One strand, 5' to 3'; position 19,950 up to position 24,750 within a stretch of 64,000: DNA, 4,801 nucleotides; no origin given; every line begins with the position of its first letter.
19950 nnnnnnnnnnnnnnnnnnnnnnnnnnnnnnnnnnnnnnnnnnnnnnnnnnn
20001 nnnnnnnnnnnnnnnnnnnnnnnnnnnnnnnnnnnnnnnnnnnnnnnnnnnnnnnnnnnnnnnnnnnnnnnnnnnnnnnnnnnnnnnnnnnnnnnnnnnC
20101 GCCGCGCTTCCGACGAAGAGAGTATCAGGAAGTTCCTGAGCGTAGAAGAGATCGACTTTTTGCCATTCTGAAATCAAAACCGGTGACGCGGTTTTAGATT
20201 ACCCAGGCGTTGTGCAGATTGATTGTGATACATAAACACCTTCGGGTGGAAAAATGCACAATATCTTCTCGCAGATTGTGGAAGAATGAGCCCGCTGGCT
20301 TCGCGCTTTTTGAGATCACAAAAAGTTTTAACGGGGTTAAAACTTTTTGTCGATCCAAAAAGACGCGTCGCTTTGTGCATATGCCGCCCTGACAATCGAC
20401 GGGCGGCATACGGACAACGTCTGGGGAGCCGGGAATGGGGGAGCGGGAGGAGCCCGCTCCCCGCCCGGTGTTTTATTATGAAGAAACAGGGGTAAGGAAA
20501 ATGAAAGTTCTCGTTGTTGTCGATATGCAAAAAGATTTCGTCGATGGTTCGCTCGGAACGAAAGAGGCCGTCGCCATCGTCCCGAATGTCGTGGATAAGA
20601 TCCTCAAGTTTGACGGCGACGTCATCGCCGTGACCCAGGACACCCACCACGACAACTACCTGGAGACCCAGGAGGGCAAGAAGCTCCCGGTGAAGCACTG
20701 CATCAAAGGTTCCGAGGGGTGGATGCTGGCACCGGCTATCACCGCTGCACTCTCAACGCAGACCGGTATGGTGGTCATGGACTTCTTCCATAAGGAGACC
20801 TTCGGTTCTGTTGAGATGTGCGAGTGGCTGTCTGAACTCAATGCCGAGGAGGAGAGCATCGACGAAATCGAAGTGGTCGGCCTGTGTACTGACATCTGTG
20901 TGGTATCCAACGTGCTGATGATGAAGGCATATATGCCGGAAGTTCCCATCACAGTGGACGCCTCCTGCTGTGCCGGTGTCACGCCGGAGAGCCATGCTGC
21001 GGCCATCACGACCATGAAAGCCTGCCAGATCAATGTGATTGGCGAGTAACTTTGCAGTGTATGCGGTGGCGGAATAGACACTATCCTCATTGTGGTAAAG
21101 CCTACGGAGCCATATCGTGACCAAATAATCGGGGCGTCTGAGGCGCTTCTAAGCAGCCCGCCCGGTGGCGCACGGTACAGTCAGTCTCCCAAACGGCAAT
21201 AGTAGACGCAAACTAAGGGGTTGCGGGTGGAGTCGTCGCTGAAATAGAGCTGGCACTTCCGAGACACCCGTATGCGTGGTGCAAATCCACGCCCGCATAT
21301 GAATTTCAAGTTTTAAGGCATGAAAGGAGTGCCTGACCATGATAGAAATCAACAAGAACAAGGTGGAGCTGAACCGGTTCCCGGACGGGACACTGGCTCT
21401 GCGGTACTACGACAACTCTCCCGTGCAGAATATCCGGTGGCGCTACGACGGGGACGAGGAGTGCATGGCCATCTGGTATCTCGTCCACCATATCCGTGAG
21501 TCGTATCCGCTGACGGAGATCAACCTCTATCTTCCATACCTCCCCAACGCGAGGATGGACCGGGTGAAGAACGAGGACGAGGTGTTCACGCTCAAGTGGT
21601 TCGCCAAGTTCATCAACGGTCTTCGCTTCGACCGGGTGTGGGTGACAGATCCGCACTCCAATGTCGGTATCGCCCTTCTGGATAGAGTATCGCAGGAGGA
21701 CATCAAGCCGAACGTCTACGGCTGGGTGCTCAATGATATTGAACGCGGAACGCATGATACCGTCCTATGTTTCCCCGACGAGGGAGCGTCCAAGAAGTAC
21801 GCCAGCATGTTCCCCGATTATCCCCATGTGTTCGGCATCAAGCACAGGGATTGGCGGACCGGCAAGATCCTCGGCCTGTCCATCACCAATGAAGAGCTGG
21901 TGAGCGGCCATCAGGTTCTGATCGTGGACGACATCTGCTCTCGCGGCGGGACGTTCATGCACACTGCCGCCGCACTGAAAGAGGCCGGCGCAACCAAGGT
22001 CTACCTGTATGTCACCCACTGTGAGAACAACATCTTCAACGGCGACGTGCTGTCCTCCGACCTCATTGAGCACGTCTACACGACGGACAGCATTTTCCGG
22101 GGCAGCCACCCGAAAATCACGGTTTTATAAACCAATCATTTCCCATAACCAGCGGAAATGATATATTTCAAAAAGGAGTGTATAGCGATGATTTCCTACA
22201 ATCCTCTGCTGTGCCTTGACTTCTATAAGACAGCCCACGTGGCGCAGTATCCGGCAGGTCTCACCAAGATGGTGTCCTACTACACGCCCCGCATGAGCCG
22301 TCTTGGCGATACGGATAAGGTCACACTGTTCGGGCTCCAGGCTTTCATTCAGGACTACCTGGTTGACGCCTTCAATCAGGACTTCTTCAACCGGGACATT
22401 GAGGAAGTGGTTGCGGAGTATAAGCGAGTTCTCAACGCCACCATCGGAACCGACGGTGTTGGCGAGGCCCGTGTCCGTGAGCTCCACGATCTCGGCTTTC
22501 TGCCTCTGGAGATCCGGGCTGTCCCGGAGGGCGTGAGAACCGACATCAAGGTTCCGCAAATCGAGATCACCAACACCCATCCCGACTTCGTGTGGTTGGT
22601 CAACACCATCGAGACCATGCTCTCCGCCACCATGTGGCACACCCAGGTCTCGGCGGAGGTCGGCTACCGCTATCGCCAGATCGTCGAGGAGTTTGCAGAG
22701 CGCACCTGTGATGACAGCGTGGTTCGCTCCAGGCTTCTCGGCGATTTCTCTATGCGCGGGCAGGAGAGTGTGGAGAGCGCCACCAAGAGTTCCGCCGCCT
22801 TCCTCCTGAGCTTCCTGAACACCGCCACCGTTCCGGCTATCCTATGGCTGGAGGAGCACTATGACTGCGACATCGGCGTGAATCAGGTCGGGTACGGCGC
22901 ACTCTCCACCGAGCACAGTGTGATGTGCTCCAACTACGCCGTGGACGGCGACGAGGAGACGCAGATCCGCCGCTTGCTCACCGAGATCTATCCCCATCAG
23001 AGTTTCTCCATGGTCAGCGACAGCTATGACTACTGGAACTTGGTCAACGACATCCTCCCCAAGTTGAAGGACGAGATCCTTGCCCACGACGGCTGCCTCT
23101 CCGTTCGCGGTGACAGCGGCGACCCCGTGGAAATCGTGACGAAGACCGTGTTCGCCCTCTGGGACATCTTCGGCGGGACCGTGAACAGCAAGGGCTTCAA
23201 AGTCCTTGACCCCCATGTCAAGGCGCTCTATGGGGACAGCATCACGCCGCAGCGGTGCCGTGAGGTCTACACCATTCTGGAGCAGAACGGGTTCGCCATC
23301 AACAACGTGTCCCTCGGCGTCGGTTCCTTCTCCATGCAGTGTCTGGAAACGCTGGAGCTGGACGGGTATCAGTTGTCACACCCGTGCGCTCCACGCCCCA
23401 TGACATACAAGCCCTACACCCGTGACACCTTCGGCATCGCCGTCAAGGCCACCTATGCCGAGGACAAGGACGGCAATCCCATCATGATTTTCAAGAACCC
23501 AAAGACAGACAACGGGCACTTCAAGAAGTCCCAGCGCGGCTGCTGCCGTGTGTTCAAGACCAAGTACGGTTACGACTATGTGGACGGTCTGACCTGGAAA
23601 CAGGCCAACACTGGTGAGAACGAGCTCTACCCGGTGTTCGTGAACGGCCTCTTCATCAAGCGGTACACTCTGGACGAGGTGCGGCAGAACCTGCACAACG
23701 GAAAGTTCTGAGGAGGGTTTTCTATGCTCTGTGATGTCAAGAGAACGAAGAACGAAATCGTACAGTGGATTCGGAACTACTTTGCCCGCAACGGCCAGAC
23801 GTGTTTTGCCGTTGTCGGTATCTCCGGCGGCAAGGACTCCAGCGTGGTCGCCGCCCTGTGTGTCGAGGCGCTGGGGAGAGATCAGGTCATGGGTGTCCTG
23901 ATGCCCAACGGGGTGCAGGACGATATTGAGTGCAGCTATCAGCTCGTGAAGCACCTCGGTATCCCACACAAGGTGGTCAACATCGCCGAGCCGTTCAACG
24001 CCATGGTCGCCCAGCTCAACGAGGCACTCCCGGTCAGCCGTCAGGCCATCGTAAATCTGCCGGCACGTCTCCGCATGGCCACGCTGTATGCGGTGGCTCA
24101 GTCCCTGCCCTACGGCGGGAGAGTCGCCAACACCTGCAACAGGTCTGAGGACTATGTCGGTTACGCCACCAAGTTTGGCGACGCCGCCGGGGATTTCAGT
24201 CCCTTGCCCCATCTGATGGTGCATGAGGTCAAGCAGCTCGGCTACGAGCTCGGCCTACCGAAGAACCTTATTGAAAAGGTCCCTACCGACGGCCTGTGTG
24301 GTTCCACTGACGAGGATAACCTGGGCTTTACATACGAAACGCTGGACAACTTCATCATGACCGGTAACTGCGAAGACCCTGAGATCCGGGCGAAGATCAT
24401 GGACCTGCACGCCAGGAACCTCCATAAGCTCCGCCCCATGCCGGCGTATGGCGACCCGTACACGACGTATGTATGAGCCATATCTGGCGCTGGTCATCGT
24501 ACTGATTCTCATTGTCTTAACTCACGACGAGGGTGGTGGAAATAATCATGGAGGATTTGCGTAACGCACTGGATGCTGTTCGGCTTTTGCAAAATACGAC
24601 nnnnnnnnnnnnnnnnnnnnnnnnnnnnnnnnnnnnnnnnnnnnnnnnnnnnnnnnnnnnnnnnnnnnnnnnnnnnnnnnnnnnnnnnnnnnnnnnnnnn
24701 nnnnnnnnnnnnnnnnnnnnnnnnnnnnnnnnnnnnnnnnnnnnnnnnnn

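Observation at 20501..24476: NAD+ salvage / reconstitution gene cluster: PncA-like, Prs-like + NAMPT-like adjacent pair, NadE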

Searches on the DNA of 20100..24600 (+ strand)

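Call 5: search_dna_similar(query=window:20100-24600:+, collection=phages, mode=near, max_rows=20)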
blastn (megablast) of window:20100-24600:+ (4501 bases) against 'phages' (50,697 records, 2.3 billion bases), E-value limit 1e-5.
No match.

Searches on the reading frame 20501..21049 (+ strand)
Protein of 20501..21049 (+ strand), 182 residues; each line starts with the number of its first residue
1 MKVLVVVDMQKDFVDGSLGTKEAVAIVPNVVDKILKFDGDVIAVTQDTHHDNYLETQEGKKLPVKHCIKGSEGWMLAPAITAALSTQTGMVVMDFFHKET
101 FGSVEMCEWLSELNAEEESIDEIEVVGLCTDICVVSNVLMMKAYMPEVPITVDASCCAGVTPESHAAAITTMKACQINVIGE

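Call 3: search_protein_families(library=pfam, proteins=[window:20501-21049:+], max_evalue=0.01)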
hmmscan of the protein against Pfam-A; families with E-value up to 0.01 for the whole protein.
window:20501-21049:+ (182 aa): 1 family
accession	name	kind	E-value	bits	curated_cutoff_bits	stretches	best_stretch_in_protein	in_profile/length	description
PF00857.26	Isochorismatase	-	7.8e-23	81.9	27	1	3-180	2-171/175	Isochorismatase domain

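Call 4: search_protein_families(library=phrogs, proteins=[window:20501-21049:+], max_evalue=0.001)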
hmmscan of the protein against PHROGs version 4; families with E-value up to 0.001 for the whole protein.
window:20501-21049:+ (182 aa): 1 family
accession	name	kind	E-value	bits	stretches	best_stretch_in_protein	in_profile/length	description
phrog_19305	-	unknown function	2.1e-33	116.9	1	2-180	4-197/199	-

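Call 54: search_protein_families(library=ncbifam, proteins=[window:20501-21049:+], max_evalue=0.001)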
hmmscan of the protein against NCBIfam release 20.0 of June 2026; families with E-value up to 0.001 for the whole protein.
window:20501-21049:+ (182 aa): 2 families
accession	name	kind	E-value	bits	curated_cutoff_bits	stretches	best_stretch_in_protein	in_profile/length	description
NF008623.0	PRK11609.1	equivalog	1.2e-07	31.8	174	1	2-174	4-197/213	bifunctional nicotinamidase/pyrazinamidase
NF050097.1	BiurAmidohydBiuH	equivalog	0.00037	20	370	0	67-173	107-202/221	biuret amidohydrolase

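Call 55: search_solved_structures(query=window:20501-21049:+, max_evalue=0.001, show_alignments=2)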
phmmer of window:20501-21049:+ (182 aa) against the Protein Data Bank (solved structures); distinct sequences matched with E-value up to 0.001: 10.
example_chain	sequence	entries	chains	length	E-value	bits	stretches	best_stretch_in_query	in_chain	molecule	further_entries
1ilw_A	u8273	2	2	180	2e-10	44.1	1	3-180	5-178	180 aa long hypothetical Pyrazinamidase/nicotinamidase | 180aa long hypothetical Pyrazinamidase/Nicotinamidase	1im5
5zn8_A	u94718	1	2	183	4.4e-08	36.5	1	2-173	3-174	Isochorismatase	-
6a8l_A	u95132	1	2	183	6.1e-08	36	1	2-173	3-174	Isochorismatase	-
3pl1_A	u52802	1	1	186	9.5e-08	35.4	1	1-179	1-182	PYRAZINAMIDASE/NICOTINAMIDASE PNCA (PZase)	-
6kua_A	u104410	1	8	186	6.9e-07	32.6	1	3-172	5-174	Cysteine hydrolase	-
2wt9_A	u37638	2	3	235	4.7e-06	29.9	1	3-140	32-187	NICOTINAMIDASE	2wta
3s2s_A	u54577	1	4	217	7.1e-06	29.3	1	2-172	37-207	Putative pyrazinamidase/nicotinamidase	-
2h0r_A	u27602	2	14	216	1e-05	28.7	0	55-180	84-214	Nicotinamidase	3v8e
3o90_A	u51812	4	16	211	3.2e-05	27.2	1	2-171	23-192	nicotinamidase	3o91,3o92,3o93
3o94_A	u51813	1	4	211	0.0008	22.6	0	2-171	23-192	nicotinamidase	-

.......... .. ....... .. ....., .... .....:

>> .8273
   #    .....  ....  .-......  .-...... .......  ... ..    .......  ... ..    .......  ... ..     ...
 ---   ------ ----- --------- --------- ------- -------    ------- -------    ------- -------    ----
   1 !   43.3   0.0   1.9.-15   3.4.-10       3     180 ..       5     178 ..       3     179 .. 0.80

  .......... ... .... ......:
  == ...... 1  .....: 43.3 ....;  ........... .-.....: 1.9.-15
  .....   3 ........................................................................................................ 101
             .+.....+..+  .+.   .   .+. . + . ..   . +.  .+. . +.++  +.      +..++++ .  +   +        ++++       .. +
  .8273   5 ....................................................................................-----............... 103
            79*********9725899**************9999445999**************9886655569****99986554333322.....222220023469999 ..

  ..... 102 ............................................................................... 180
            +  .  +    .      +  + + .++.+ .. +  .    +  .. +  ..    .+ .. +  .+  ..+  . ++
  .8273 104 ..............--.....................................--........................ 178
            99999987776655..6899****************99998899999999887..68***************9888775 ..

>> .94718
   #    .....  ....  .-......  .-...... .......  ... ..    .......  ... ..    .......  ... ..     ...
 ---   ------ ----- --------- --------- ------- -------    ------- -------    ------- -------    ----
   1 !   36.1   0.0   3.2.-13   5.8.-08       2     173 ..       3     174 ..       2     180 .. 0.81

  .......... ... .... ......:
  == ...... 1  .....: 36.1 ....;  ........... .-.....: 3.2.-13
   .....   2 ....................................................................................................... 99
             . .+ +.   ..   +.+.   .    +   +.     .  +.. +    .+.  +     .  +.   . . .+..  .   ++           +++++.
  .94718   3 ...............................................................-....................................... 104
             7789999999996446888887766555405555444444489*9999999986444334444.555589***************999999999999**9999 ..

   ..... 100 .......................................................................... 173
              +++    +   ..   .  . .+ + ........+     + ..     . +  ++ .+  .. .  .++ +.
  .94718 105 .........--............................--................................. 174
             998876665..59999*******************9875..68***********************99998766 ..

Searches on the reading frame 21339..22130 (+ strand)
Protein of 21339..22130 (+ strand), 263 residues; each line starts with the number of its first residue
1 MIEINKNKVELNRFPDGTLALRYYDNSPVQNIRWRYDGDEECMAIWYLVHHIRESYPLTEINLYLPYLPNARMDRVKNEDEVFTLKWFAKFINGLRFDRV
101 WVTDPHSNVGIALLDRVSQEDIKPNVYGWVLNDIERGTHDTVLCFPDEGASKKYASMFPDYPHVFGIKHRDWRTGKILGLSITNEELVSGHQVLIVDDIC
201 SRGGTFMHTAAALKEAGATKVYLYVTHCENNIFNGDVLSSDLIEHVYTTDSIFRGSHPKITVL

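Call 3: search_protein_families(library=pfam, proteins=[window:21339-22130:+], max_evalue=0.01)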
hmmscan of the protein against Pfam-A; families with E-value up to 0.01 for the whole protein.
window:21339-22130:+ (263 aa): 3 families
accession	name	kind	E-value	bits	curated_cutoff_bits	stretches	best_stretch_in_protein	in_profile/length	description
PF00156.33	Pribosyltran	-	4.7e-08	33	26.3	1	181-227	75-124/158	Phosphoribosyl transferase domain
PF14572.12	Pribosyl_synth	-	1e-05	26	27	1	188-252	81-145/184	Phosphoribosyl synthetase-associated domain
PF13793.12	Pribosyltran_N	-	0.002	18.4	25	0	7-93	25-114/117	N-terminal domain of ribose phosphate pyrophosphokinase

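Call 4: search_protein_families(library=phrogs, proteins=[window:21339-22130:+], max_evalue=0.001)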
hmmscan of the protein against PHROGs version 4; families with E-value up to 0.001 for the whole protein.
window:21339-22130:+ (263 aa): 2 families
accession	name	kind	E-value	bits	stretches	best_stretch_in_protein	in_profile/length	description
phrog_619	-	other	7e-71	239.6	1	4-255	10-265/282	ribose-phosphate pyrophosphokinase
phrog_12872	-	other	5.3e-29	102.3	1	56-208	69-222/547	nicotinamide phosphoribosyl transferase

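Call 10: search_solved_structures(query=window:21339-22130:+, max_evalue=0.001, show_alignments=2)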
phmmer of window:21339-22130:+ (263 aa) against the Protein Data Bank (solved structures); distinct sequences matched with E-value up to 0.001: 28.
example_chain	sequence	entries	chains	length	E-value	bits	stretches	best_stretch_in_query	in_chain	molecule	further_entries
3lpn_A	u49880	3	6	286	1.3e-11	47.9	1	12-243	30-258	Ribose-phosphate pyrophosphokinase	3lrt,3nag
3mbi_A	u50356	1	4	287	1.3e-11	47.8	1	12-243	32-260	Ribose-phosphate pyrophosphokinase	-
7yk1_A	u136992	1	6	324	2e-10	43.9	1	60-239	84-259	Ribose-phosphate pyrophosphokinase 2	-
2h08_A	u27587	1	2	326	3.1e-10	43.3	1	59-239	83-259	Ribose-phosphate pyrophosphokinase I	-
8dbc_A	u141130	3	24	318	3.2e-10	43.3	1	59-239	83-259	Ribose-phosphate pyrophosphokinase 1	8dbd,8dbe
8dbn_A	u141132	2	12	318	3.2e-10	43.3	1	59-239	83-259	Ribose-phosphate pyrophosphokinase 1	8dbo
8dbf_A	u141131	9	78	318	3.2e-10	43.3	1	59-239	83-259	Ribose-phosphate pyrophosphokinase 1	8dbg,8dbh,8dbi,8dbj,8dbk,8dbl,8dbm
4lyg_A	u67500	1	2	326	3.3e-10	43.2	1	59-239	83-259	Ribose-phosphate pyrophosphokinase 1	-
4lzo_A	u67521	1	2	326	3.3e-10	43.2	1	59-239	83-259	Ribose-phosphate pyrophosphokinase 1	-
4f8e_A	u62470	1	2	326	3.4e-10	43.2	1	59-239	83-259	Ribose-phosphate pyrophosphokinase 1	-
2h06_A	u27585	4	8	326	3.4e-10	43.2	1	59-239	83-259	Ribose-phosphate pyrophosphokinase I | Ribose-phosphate pyrophosphokinase 1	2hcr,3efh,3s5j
4m0u_A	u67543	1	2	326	3.5e-10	43.1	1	59-239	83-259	Ribose-phosphate pyrophosphokinase 1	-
4lzn_B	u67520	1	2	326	3.6e-10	43.1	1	59-239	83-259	Ribose-phosphate pyrophosphokinase 1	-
4s2u_A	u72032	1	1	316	3.7e-10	43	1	40-252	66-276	Ribose-phosphate pyrophosphokinase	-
7xmu_A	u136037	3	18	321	3.9e-10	43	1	40-252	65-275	Ribose-phosphate pyrophosphokinase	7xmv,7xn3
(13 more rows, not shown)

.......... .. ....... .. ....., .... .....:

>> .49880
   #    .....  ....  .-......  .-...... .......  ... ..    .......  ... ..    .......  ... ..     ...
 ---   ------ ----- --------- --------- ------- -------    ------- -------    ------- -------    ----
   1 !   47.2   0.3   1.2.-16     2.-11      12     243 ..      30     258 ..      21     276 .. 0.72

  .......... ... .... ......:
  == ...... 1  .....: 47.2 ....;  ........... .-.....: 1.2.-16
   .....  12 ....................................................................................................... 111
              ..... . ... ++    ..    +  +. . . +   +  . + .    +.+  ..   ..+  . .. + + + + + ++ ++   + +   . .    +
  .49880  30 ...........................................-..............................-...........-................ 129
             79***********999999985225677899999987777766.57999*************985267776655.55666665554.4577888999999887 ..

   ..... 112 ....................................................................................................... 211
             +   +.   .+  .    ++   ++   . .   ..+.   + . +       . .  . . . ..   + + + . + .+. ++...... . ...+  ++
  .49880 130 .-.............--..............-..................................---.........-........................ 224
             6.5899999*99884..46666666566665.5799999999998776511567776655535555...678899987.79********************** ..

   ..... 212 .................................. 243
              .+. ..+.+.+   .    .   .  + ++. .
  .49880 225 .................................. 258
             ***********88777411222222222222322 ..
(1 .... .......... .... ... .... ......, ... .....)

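Call 54: search_protein_families(library=ncbifam, proteins=[window:21339-22130:+], max_evalue=0.001)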
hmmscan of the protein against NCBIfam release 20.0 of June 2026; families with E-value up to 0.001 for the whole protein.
window:21339-22130:+ (263 aa): 18 families
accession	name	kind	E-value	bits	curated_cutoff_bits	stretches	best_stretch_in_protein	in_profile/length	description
TIGR01251.1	ribP_PPkin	subfamily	3.2e-24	85.4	113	1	5-254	23-274/309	ribose-phosphate diphosphokinase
NF002095.0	PRK00934.1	equivalog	8.6e-24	84.2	296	1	7-228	25-243/287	ribose-phosphate diphosphokinase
NF005537.0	PRK07199.1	subfamily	4.4e-22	78.5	322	1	4-253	24-274/301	ribose-phosphate diphosphokinase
NF002320.0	PRK01259.1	subfamily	9.3e-17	61.4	297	1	36-254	64-278/316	ribose-phosphate diphosphokinase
NF005299.0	PRK06827.1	subfamily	2.1e-12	46.5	327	1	59-228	124-303/383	phosphoribosylpyrophosphate synthetase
NF003428.0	PRK04923.1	equivalog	1.3e-11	44.2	536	1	40-240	68-267/319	ribose-phosphate diphosphokinase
NF002618.0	PRK02269.1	equivalog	1.5e-11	44.5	460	1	43-252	70-279/321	ribose-phosphate diphosphokinase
NF002686.0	PRK02458.1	equivalog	4.9e-11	42.7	506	1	59-253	89-281/323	ribose-phosphate diphosphokinase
NF002758.0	PRK02812.1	equivalog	1e-10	41.3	518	1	60-252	102-292/330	ribose-phosphate pyrophosphokinase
NF001815.0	PRK00553.1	equivalog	2.1e-09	37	484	1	61-252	91-284/332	ribose-phosphate pyrophosphokinase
NF002844.0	PRK03092.1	equivalog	4.5e-09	36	438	1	60-253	92-286/326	ribose-phosphate diphosphokinase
TIGR01134.1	purF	equivalog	4e-05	23.2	350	1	184-245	328-389/432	amidophosphoribosyltransferase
NF002635.0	PRK02304.1-4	subfamily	6.1e-05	22.6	146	1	187-219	112-144/188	adenine phosphoribosyltransferase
NF006605.0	PRK09162.1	equivalog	7.2e-05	22.2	181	1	168-225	76-133/183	hypoxanthine-guanine phosphoribosyltransferase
NF040646.1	HPT_Archaea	equivalog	0.00018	21.1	200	1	187-220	111-144/184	hypoxanthine/guanine phosphoribosyltransferase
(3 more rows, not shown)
